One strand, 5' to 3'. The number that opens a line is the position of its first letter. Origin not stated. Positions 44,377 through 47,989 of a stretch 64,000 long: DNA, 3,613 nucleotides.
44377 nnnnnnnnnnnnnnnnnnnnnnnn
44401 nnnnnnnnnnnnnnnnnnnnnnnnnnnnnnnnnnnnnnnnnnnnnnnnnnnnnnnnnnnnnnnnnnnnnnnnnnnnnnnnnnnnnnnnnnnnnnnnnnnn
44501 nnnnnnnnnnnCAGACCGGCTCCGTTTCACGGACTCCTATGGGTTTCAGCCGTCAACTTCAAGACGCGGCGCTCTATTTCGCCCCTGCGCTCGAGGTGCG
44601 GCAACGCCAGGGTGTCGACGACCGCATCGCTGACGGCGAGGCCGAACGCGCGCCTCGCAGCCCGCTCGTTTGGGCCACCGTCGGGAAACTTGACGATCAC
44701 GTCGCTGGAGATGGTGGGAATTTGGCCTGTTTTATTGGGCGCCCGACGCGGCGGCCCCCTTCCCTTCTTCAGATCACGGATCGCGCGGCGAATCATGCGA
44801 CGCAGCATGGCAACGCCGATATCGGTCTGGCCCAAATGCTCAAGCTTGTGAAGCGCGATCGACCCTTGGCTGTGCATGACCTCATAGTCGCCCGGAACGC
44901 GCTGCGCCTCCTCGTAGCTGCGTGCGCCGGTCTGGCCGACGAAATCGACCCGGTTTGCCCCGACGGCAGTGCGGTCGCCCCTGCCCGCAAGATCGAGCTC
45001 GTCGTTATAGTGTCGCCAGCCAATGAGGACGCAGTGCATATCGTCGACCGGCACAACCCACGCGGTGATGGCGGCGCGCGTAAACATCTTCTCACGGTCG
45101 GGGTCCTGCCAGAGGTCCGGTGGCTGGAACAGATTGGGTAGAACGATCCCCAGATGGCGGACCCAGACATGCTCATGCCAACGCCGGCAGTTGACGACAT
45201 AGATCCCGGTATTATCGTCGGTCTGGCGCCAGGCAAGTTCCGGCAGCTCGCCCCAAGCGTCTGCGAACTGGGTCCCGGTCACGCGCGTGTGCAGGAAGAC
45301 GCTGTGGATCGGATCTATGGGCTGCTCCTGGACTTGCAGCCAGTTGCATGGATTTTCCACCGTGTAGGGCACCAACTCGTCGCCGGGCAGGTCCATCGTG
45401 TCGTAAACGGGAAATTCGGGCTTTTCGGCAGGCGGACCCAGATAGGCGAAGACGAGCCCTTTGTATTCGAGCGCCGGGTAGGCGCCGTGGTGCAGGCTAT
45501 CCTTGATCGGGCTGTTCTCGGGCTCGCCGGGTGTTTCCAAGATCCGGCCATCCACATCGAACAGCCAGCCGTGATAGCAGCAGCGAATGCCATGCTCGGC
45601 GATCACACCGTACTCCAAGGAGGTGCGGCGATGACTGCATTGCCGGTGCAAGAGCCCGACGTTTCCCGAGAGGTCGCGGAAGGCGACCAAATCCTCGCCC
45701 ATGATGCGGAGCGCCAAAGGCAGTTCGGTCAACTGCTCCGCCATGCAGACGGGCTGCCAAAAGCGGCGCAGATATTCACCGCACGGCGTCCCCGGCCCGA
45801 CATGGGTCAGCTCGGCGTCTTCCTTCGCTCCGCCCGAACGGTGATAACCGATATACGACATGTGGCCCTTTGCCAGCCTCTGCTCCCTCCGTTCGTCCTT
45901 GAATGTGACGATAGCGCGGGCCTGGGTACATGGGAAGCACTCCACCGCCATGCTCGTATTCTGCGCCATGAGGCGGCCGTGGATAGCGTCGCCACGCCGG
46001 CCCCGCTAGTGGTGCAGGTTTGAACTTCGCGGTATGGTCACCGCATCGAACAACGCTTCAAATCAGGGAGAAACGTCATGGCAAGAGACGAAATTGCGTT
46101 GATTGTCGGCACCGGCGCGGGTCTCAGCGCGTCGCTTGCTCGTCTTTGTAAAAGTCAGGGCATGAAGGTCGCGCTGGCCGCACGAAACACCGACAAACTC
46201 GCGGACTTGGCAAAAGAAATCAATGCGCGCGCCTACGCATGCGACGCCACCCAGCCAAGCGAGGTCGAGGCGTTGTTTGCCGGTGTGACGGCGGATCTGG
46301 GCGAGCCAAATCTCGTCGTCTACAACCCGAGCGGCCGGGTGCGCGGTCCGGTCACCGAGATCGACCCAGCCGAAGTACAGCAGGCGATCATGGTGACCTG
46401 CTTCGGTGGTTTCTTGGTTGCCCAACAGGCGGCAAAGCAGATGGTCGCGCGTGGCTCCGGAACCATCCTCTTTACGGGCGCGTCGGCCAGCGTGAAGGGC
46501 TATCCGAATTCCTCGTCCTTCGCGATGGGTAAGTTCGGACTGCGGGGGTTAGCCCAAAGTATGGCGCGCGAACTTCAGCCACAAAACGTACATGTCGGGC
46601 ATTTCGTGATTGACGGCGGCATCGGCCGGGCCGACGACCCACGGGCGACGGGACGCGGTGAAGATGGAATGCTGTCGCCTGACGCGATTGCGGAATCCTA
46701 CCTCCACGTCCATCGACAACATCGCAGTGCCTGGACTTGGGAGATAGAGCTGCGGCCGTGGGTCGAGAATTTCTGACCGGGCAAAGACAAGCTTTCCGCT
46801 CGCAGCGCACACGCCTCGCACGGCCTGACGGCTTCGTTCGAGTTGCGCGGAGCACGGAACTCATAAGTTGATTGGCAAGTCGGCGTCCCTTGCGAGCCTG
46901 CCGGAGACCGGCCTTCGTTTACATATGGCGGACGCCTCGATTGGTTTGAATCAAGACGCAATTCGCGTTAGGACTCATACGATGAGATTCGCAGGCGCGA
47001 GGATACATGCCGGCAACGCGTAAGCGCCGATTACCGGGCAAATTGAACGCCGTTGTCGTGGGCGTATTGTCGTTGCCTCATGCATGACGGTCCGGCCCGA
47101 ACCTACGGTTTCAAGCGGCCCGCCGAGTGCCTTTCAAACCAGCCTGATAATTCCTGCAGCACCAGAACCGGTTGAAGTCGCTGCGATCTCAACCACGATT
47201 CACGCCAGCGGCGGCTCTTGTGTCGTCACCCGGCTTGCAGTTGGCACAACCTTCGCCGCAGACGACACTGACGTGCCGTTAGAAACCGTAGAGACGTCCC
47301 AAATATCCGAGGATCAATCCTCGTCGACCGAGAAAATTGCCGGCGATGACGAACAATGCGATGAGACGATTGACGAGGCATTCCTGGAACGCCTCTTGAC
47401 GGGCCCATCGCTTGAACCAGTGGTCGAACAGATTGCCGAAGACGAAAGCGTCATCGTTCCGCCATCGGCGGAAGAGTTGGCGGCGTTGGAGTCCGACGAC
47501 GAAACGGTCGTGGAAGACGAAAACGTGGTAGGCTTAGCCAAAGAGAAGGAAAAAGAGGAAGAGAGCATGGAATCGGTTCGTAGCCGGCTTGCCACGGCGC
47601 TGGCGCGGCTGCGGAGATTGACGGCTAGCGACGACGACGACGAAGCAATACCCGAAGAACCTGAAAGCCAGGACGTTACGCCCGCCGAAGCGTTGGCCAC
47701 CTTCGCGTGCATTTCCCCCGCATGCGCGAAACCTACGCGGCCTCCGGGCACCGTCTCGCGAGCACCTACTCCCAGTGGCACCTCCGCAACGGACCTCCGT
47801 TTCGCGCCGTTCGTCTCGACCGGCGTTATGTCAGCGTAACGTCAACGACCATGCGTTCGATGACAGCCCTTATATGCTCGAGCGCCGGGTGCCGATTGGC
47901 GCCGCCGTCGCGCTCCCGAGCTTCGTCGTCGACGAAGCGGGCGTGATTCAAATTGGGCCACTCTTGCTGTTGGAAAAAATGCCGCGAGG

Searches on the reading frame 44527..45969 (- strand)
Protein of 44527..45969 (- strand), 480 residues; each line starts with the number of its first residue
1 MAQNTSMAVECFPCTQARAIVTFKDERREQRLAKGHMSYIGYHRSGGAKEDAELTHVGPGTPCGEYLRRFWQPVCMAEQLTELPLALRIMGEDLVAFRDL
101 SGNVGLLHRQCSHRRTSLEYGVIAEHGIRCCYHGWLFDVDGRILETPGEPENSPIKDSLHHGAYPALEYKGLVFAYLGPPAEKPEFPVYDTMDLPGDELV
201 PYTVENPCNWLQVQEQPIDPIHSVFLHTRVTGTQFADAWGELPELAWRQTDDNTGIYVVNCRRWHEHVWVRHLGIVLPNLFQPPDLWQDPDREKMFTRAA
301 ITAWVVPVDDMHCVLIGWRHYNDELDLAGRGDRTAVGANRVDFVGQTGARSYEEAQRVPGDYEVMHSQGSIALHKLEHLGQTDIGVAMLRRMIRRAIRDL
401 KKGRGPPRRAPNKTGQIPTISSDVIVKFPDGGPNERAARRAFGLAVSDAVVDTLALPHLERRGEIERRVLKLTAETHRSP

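Call 4: search_protein_families(library=pfam, proteins=[window:44527-45969:-])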
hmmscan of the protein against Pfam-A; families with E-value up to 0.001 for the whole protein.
window:44527-45969:- (480 aa): 2 families
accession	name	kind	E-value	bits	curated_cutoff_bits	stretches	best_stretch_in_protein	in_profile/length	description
PF00355.32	Rieske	-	4.1e-15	55.9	20.3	1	71-150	2-82/88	Rieske [2Fe-2S] domain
PF19301.5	LigXa_C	-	1.1e-07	31.7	27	0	175-228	1-54/304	LigXa C-terminal domain like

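Call 5: search_protein_families(library=ncbifam, proteins=[window:44527-45969:-], max_evalue=0.00001)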
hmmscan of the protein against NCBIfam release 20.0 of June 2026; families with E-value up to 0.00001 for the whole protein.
window:44527-45969:- (480 aa): 2 families
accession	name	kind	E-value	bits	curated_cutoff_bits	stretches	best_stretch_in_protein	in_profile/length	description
NF052579.1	BetMthstMoxSdmAMthl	equivalog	1.7e-10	40.4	600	1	70-198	17-147/351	4beta-methylsterol monooxygenase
NF042946.1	3PPDioc_HcaE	equivalog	1.6e-06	27.4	830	1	89-175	58-150/450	3-phenylpropionate/cinnamic acid dioxygenase subunit alpha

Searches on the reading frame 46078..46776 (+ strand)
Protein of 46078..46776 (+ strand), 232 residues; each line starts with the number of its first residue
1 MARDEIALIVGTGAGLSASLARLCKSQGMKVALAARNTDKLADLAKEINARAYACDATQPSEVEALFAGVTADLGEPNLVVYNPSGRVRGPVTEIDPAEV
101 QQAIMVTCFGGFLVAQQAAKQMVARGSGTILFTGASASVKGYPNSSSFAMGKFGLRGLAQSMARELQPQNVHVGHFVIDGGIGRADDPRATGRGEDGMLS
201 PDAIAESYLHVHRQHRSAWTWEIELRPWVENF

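Call 4: search_protein_families(library=pfam, proteins=[window:46078-46776:+])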
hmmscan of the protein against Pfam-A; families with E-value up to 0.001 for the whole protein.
window:46078-46776:+ (232 aa): 5 families
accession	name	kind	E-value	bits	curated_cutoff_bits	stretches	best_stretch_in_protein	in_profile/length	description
PF00106.31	adh_short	-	6.9e-32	111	26.6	1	6-174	2-175/195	short chain dehydrogenase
PF13561.12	adh_short_C2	-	1.4e-26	94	27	1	14-173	6-168/236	Enoyl-(Acyl carrier protein) reductase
PF23441.1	SDR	-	1.1e-08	35.2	27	1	52-173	65-188/258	SDR-like rossmann domain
PF13460.12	NAD_binding_10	-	8.7e-05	22.9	27.2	1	20-72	11-63/184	NAD(P)H-binding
PF08659.16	KR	-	0.0009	19.6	22.6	0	8-164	4-165/180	KR domain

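Call 5: search_protein_families(library=ncbifam, proteins=[window:46078-46776:+], max_evalue=0.00001)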
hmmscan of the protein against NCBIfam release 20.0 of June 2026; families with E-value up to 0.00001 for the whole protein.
window:46078-46776:+ (232 aa): 170 families (the best 25 are shown)
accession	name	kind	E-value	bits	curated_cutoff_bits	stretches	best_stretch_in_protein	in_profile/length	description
NF005594.0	PRK07326.1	equivalog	4e-26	92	271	1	3-227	5-231/237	SDR family oxidoreductase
NF005806.0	PRK07666.1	equivalog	4.7e-24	85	286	1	4-175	7-183/239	3-ketoacyl-ACP reductase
NF005559.1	PRK07231.1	subfamily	3.7e-23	82.3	215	1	3-174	3-179/249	glucose 1-dehydrogenase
NF009050.0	PRK12384.1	equivalog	8e-23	81.4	307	1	4-175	2-181/259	sorbitol-6-phosphate dehydrogenase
NF005495.0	PRK07109.1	subfamily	2.9e-22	79.4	264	1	3-173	7-182/334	SDR family oxidoreductase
NF005909.0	PRK07890.1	subfamily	9.2e-21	74.3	258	1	4-174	7-182/260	short chain dehydrogenase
NF004526.0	PRK05872.1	subfamily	2.8e-20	72.6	276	1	3-174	9-183/297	short-chain dehydrogenase/reductase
NF005681.0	PRK07478.1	subfamily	7.7e-20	71.3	267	1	3-181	5-189/254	SDR family oxidoreductase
NF009466.0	PRK12826.1-2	subfamily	1e-19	71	222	1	5-174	4-180/248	3-oxoacyl-ACP reductase FabG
NF004824.0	PRK06180.1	subfamily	1.2e-19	70.6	298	1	3-174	3-176/279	oxidoreductase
NF005672.0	PRK07454.1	equivalog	2e-19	69.8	234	1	4-220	6-229/241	SDR family oxidoreductase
NF004522.0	PRK05867.1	equivalog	7.2e-19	68.5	447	1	6-174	13-189/255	SDR family oxidoreductase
TIGR02415.1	23BDH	subfamily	1.1e-18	67.6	304.35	1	6-176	2-178/254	acetoin reductase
NF005488.0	PRK07097.1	equivalog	1.1e-18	67.3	369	1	4-173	10-184/266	gluconate 5-dehydrogenase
NF006114.0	PRK08263.1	subfamily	1.2e-18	67.4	290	1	6-174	5-175/280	short chain dehydrogenase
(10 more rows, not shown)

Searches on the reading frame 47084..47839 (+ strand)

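Call 4: search_protein_families(library=pfam, proteins=[window:47084-47839:+])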
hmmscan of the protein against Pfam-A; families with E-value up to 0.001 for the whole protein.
window:47084-47839:+ (251 aa): 0 families

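Call 8: search_protein_families(library=pfam, proteins=[window:47084-47839:+], max_evalue=0.00001)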
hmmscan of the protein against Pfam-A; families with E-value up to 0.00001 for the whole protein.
window:47084-47839:+ (251 aa): 0 families

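Call 63: search_protein_families(library=pfam, proteins=[window:47084-47839:+], max_evalue=10)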
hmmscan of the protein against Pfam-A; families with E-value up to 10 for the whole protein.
window:47084-47839:+ (251 aa): 1 family
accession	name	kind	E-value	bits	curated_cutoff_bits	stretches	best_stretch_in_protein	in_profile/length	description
PF11535.13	Calci_bind_CcbP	-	0.12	13.4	21.5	1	121-187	27-93/105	Calcium binding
